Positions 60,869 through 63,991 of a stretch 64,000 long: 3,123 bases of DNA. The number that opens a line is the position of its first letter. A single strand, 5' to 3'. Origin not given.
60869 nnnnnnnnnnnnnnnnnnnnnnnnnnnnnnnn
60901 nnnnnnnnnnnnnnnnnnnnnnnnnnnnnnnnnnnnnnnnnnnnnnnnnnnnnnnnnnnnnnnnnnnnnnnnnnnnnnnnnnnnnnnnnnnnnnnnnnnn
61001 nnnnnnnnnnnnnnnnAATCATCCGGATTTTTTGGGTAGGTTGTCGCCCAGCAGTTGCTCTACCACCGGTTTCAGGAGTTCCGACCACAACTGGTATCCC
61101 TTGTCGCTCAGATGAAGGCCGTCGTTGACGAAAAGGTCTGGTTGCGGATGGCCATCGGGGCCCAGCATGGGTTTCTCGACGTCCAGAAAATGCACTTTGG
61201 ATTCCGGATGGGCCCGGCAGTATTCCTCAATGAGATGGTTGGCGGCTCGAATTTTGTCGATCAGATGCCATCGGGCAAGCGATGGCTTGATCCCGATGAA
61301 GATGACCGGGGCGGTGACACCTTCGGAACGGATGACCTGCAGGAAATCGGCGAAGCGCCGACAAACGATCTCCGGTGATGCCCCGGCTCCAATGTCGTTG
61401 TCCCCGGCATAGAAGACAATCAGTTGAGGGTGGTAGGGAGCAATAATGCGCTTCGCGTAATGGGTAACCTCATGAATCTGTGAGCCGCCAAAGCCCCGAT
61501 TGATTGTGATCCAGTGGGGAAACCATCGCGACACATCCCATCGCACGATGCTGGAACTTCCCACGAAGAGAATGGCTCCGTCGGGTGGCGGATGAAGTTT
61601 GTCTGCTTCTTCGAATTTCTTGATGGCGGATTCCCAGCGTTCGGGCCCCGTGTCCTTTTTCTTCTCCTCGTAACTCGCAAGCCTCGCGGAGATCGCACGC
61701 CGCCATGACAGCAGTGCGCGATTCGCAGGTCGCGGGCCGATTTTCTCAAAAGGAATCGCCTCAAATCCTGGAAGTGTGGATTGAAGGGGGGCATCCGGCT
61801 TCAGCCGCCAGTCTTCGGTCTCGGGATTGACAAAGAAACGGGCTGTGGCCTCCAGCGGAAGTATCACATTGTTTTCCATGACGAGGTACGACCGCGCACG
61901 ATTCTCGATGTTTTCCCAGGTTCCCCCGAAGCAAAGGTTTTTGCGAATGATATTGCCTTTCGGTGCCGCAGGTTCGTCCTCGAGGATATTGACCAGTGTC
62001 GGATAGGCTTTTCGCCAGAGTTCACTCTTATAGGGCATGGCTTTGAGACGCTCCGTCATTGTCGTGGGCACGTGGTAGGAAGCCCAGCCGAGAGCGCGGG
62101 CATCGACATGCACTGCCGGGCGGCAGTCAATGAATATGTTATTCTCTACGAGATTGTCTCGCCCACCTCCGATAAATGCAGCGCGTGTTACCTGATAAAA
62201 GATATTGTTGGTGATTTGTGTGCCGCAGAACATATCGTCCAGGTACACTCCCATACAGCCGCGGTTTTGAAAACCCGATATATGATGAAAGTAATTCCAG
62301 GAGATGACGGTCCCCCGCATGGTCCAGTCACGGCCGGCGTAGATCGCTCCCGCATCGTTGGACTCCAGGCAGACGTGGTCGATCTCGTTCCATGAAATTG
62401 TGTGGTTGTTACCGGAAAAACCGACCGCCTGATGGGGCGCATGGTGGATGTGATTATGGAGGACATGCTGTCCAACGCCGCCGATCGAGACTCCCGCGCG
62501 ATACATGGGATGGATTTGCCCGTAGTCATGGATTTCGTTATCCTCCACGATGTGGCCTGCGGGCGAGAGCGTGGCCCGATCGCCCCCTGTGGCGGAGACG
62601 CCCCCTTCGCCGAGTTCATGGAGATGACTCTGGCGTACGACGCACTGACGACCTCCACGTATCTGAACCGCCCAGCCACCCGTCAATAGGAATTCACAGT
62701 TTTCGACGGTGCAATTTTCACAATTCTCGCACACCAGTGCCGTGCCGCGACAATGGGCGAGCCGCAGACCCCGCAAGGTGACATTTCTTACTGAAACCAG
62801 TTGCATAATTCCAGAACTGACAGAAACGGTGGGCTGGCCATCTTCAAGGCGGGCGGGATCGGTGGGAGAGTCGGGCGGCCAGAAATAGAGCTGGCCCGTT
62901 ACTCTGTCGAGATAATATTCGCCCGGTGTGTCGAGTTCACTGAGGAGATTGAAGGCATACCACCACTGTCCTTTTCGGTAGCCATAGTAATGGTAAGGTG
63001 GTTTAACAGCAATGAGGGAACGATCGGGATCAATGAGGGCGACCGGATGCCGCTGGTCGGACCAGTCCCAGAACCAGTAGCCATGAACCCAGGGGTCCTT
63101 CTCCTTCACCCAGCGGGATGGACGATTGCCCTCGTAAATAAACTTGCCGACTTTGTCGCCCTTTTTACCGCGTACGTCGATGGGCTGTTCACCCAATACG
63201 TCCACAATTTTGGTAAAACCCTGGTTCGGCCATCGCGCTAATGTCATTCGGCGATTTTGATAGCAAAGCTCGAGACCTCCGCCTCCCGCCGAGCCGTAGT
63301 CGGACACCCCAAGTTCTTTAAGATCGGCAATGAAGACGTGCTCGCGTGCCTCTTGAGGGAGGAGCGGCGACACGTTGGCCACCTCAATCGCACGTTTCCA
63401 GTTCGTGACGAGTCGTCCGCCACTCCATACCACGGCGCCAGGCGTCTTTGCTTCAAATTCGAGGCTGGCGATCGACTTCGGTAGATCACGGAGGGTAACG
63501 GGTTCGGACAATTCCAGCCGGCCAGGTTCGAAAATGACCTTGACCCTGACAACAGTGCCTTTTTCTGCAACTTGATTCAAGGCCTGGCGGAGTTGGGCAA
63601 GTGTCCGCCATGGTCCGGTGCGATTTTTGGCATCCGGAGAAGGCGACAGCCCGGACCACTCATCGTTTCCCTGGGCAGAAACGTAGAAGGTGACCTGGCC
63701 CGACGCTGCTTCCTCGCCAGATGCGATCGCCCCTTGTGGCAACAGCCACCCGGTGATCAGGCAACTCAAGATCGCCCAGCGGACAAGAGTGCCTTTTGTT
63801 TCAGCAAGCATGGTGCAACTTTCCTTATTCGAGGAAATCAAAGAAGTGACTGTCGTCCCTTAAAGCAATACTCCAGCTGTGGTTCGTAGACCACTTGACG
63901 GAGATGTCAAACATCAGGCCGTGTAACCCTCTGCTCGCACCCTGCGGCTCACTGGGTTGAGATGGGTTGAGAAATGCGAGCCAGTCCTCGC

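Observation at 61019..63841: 940-aa secreted fusion of a parallel beta-helix domain with an SGNH/GDSL esterase domain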

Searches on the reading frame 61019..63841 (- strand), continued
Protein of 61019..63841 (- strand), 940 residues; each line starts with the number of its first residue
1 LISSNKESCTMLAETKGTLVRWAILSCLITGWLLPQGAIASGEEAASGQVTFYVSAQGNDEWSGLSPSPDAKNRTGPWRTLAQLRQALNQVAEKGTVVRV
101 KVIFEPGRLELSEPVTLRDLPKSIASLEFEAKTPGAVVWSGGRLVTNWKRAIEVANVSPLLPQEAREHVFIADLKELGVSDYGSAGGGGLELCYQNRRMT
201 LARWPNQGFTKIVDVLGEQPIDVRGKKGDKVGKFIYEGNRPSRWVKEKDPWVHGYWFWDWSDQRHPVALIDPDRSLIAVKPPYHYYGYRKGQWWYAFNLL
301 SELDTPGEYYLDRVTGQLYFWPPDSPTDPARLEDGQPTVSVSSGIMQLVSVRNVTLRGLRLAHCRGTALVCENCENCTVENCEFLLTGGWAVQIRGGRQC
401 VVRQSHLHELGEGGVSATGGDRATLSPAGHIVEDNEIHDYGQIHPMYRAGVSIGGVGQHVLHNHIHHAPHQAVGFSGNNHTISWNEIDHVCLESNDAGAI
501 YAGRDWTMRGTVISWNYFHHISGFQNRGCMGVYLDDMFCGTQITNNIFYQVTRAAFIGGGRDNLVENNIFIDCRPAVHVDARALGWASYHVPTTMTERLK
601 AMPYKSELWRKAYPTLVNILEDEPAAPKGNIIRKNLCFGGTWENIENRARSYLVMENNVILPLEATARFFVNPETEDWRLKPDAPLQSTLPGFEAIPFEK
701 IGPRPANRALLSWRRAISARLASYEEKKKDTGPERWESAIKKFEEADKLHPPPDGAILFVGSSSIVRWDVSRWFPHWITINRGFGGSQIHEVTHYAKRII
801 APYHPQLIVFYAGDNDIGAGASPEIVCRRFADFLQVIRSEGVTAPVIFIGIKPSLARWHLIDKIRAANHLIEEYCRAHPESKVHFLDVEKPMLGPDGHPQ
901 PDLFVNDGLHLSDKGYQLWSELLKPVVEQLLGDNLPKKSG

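Call 49: search_protein_families(library=pfam, proteins=[P0121, P0124, P0125, P0130, P0132, P0141, P0143, P0150, P0159, P0167], max_evalue=0.001)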
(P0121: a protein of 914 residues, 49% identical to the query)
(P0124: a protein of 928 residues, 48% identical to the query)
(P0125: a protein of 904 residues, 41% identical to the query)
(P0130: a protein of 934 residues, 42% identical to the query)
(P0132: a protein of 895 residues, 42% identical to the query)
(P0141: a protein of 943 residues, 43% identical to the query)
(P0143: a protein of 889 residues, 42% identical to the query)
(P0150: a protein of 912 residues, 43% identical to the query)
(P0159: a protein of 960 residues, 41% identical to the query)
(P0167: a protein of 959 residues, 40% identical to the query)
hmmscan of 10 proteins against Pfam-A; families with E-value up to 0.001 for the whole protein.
P0121 (914 aa): 2 families
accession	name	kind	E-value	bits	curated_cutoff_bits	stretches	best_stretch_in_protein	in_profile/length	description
PF13229.12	Beta_helix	-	1.7e-14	54.2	25.9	2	414-546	2-123/158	Right handed beta helix region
PF21231.2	GH141_M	-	0.00089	19.6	27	0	263-292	126-155/156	GH141 insertion domain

P0124 (928 aa): 4 families
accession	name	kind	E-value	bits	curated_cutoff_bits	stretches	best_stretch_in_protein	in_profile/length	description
PF13229.12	Beta_helix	-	7.1e-14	52.2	25.9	2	427-550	11-122/158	Right handed beta helix region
PF07859.19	Abhydrolase_3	-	1.2e-12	48.5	25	1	721-845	6-117/210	alpha/beta hydrolase fold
PF20434.5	BD-FAE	-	4e-12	46.6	26.8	1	704-816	4-116/215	BD-FAE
PF00326.27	Peptidase_S9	-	0.0002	21.4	22.6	0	773-810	48-85/213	Prolyl oligopeptidase family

P0125 (904 aa): 4 families
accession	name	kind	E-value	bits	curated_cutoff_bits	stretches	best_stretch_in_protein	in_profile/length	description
PF13472.12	Lipase_GDSL_2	-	1e-18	68.9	32.9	1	746-892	27-178/178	GDSL-like Lipase/Acylhydrolase family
PF13229.12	Beta_helix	-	7.6e-14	52.1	25.9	1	402-572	8-155/158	Right handed beta helix region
PF22842.2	Pel9A-like_beta_helix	-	6.4e-08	32.4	25.2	0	21-108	3-93/370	Pel9A-like, right handed beta helix region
PF00657.28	Lipase_GDSL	-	0.00068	20.3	23.6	0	755-896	44-207/208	GDSL-like Lipase/Acylhydrolase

P0130 (934 aa): 5 families
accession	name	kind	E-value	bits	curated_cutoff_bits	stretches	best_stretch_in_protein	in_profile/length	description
PF08305.17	NPCBM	-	4.4e-20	72.5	23.9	1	803-933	20-136/137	NPCBM/NEW2 domain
PF13229.12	Beta_helix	-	7.3e-13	48.9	25.9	1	334-465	5-124/158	Right handed beta helix region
PF13287.12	Fn3_assoc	-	1.9e-11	44.3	23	1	727-769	11-53/59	Fn3 associated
PF13290.12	CHB_HEX_C_1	-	1.9e-11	44.1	22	1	727-769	22-63/67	Chitobiase/beta-hexosaminidase C-terminal domain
PF05048.19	NosD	-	8.4e-06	25.8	23.6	0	507-566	59-111/212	Periplasmic copper-binding protein (NosD)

P0132 (895 aa): 3 families
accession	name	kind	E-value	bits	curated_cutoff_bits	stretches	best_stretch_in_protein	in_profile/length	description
PF13229.12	Beta_helix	-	9.2e-13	48.6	25.9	2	319-460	7-138/158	Right handed beta helix region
PF05048.19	NosD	-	4.3e-05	23.5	23.6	0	490-548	105-152/212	Periplasmic copper-binding protein (NosD)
PF21231.2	GH141_M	-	0.00036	20.9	27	1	269-297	127-155/156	GH141 insertion domain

P0141 (943 aa): 1 family
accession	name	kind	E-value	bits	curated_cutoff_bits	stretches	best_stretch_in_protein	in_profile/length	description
PF13229.12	Beta_helix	-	9.7e-17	61.5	25.9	2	311-388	5-82/158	Right handed beta helix region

P0143 (889 aa): 3 families
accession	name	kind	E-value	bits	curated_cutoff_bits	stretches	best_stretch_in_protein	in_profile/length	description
PF13229.12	Beta_helix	-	1.7e-17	64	25.9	2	326-403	5-82/158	Right handed beta helix region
PF05048.19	NosD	-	9.8e-09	35.4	23.6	1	465-555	30-108/212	Periplasmic copper-binding protein (NosD)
PF21231.2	GH141_M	-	0.00073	19.9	27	0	275-306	124-155/156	GH141 insertion domain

P0150 (912 aa): 3 families
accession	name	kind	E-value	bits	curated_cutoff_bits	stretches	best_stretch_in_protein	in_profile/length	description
PF13229.12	Beta_helix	-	1.2e-12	48.1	25.9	2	322-397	6-82/158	Right handed beta helix region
PF06452.16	CBM9_1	-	2e-05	25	23.4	1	729-900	1-171/185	Carbohydrate family 9 binding domain-like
PF21231.2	GH141_M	-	0.00075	19.8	27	0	270-301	124-155/156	GH141 insertion domain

P0159 (960 aa): 4 families
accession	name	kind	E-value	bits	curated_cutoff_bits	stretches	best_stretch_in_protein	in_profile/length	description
PF13229.12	Beta_helix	-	1.8e-19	70.3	25.9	2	406-536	2-124/158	Right handed beta helix region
PF05048.19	NosD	-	8.7e-06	25.8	23.6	0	466-541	115-188/212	Periplasmic copper-binding protein (NosD)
PF21231.2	GH141_M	-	3.4e-05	24.2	27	1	250-283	122-155/156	GH141 insertion domain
PF22842.2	Pel9A-like_beta_helix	-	5.8e-05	22.7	25.2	1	22-70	10-52/370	Pel9A-like, right handed beta helix region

P0167 (959 aa): 2 families
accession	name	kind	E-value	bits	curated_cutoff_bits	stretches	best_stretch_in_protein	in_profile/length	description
PF13229.12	Beta_helix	-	2.4e-19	69.9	25.9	2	414-546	2-124/158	Right handed beta helix region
PF05048.19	NosD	-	1.6e-08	34.7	23.6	1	411-543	38-157/212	Periplasmic copper-binding protein (NosD)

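Call 65: search_protein_families(library=pfam, proteins=[P0131, P0133, P0142, P0148, P0149, P0179, P0184, P0241], max_evalue=0.0001)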
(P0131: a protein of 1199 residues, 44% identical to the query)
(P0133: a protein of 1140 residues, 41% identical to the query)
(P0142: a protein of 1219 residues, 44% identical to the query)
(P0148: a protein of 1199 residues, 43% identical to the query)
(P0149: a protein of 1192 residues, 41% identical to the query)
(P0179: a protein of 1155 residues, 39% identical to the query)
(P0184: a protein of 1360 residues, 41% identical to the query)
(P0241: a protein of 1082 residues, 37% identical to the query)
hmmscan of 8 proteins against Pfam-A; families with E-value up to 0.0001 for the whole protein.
P0131 (1199 aa): 3 families
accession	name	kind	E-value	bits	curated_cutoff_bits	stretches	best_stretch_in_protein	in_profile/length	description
PF13229.12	Beta_helix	-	3.5e-16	59.7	25.9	2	507-584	5-82/158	Right handed beta helix region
PF05048.19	NosD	-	1.3e-07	31.8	23.6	0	611-750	43-186/212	Periplasmic copper-binding protein (NosD)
PF17957.7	Big_7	-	5.6e-07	30.6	24.1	1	866-933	1-69/70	Bacterial Ig domain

P0133 (1140 aa): 1 family
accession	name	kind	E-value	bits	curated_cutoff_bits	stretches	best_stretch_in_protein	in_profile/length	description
PF13229.12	Beta_helix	-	3.2e-24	85.8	25.9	3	773-839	15-81/158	Right handed beta helix region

P0142 (1219 aa): 4 families
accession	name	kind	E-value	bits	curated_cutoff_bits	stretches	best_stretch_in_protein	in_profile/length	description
PF01120.23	Alpha_L_fucos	-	4.3e-92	309.7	25.2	1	684-988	23-345/345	Alpha-L-fucosidase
PF13229.12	Beta_helix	-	8.7e-17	61.6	25.9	2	301-377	72-149/158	Right handed beta helix region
PF14871.12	GHL6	-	9e-09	36.1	35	1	741-819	3-77/132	Hypothetical glycosyl hydrolase 6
PF05048.19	NosD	-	9.5e-05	22.4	23.6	0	492-541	131-180/212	Periplasmic copper-binding protein (NosD)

P0148 (1199 aa): 2 families
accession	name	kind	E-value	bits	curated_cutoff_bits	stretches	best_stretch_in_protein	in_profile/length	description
PF03781.23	FGE-sulfatase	-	1.8e-19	70.9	23.3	1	929-1187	34-254/255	Sulfatase-modifying factor enzyme 1-like domain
PF13229.12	Beta_helix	-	2.2e-15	57.1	25.9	2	620-744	2-114/158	Right handed beta helix region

P0149 (1192 aa): 1 family
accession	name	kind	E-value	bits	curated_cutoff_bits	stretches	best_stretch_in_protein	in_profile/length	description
PF13229.12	Beta_helix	-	1.7e-11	44.5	25.9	2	843-935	49-135/158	Right handed beta helix region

P0179 (1155 aa): 2 families
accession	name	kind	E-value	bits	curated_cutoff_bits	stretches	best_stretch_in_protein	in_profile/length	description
PF13229.12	Beta_helix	-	7.8e-18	65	25.9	2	894-1034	34-158/158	Right handed beta helix region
PF05048.19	NosD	-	1.3e-06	28.5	23.6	0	821-1040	14-175/212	Periplasmic copper-binding protein (NosD)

P0184 (1360 aa): 5 families
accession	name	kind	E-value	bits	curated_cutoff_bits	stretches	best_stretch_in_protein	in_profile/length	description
PF13385.13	Laminin_G_3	-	1.2e-17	64.9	27.6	1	114-265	10-150/151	Concanavalin A-like lectin/glucanases superfamily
PF13229.12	Beta_helix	-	1.9e-12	47.6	25.9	1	739-864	7-144/158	Right handed beta helix region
PF13432.12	TPR_16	-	3.6e-06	27.8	32.7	0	326-393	1-63/65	Tetratricopeptide repeat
PF21231.2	GH141_M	-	5.3e-06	26.8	27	1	653-710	96-155/156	GH141 insertion domain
PF05048.19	NosD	-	3.8e-05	23.6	23.6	0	739-814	89-164/212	Periplasmic copper-binding protein (NosD)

P0241 (1082 aa): 1 family
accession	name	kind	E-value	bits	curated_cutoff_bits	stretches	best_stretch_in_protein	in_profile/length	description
PF13229.12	Beta_helix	-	3.7e-10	40.1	25.9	1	339-460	2-112/158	Right handed beta helix region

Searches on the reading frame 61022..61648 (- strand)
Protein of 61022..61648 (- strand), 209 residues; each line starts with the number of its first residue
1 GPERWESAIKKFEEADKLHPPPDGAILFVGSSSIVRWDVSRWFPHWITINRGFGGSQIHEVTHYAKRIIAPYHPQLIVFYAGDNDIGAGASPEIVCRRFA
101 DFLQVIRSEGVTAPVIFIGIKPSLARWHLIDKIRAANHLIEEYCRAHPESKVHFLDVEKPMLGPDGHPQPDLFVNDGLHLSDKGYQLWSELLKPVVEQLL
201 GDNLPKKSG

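Call 63: search_solved_structures(query=A4, max_evalue=0.01, show_alignments=1)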
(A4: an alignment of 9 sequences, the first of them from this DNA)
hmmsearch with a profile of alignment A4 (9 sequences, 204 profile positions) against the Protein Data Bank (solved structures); distinct sequences matched with E-value up to 0.01: 27.
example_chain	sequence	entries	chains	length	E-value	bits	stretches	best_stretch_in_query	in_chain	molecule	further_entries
1bwp_A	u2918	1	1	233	2.2e-18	69.6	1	4-202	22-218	PLATELET-ACTIVATING FACTOR ACETYLHYDROLASE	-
3dt6_A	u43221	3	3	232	5.5e-18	68.3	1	4-202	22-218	Brain Platelet-activating factor acetylhydrolase IB subunit alpha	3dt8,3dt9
1bwr_A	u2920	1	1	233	6.6e-18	68.1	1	4-202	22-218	PLATELET-ACTIVATING FACTOR ACETYLHYDROLASE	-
1fxw_A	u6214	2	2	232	7.7e-18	67.9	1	4-202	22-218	PLATELET-ACTIVATING FACTOR ACETYLHYDROLASE IB GAMMA SUBUNIT | PLATELET-ACTIVATING FACTOR ACETYLHYDROLASE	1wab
1es9_A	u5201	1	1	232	1.7e-17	66.7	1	16-202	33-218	PLATELET-ACTIVATING FACTOR ACETYLHYDROLASE IB GAMMA SUBUNIT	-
4iyj_A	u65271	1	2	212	1.8e-17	66.6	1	19-199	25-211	GDSL-like protein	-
1bwq_A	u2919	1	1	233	8.2e-17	64.5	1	4-202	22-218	PLATELET-ACTIVATING FACTOR ACETYLHYDROLASE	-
9hi6_A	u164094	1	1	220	4.9e-16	62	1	20-202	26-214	FI6-focused design_04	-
7pzg_AAA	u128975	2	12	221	4.9e-16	62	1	22-198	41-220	Lysophospholipase L1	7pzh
4ppy_A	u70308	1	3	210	1.3e-15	60.6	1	9-200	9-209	Putative acylhydrolase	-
6njc_A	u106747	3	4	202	1.3e-15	60.6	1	22-197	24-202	Sialate O-acetylesterase | Lysophospholipase L1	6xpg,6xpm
2hsj_A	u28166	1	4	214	3.1e-15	59.3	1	23-196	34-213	Putative platelet activating factor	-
9hi5_A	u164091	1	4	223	9.7e-15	57.7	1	19-201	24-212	GDSL-like protein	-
3p94_A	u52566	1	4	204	1.4e-14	57.2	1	11-199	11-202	GDSL-like Lipase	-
1fxw_F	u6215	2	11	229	1.9e-14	56.8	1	3-202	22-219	PLATELET-ACTIVATING FACTOR ACETYLHYDROLASE IB BETA SUBUNIT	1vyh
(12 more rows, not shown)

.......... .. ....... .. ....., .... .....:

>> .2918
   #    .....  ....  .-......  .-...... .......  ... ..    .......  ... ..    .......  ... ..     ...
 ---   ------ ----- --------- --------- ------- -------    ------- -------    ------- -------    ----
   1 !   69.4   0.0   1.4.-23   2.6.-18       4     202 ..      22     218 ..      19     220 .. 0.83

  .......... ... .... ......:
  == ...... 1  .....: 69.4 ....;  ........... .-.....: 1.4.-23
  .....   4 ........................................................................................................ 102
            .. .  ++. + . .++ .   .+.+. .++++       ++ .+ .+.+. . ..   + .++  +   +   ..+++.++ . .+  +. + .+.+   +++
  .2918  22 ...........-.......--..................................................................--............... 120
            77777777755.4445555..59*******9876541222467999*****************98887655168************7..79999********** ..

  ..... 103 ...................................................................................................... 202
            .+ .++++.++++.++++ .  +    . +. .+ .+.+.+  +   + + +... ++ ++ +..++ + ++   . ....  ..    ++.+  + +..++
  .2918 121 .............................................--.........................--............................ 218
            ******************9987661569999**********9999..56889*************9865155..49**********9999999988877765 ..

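Call 64: search_protein_families(library=ncbifam, alignment_id=A4, max_evalue=0.01)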
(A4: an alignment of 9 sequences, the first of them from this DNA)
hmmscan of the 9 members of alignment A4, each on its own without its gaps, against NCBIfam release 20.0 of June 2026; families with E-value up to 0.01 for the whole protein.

A. member 1, seq(209 aa): 1 family
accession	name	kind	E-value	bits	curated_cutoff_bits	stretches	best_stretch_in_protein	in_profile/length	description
NF045548.1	GDSL_lipase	equivalog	0.0044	16.6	300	0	67-199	107-228/231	Rv0518 family GDSL lipase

B. families by the number of members that match (of 9 scanned): 2 families
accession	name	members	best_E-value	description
NF045548.1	GDSL_lipase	2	0.0044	Rv0518 family GDSL lipase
TIGR02322.1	phosphon_PhnN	1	0.0023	phosphonate metabolism protein/1,5-bisphosphokinase (PRPP-forming) PhnN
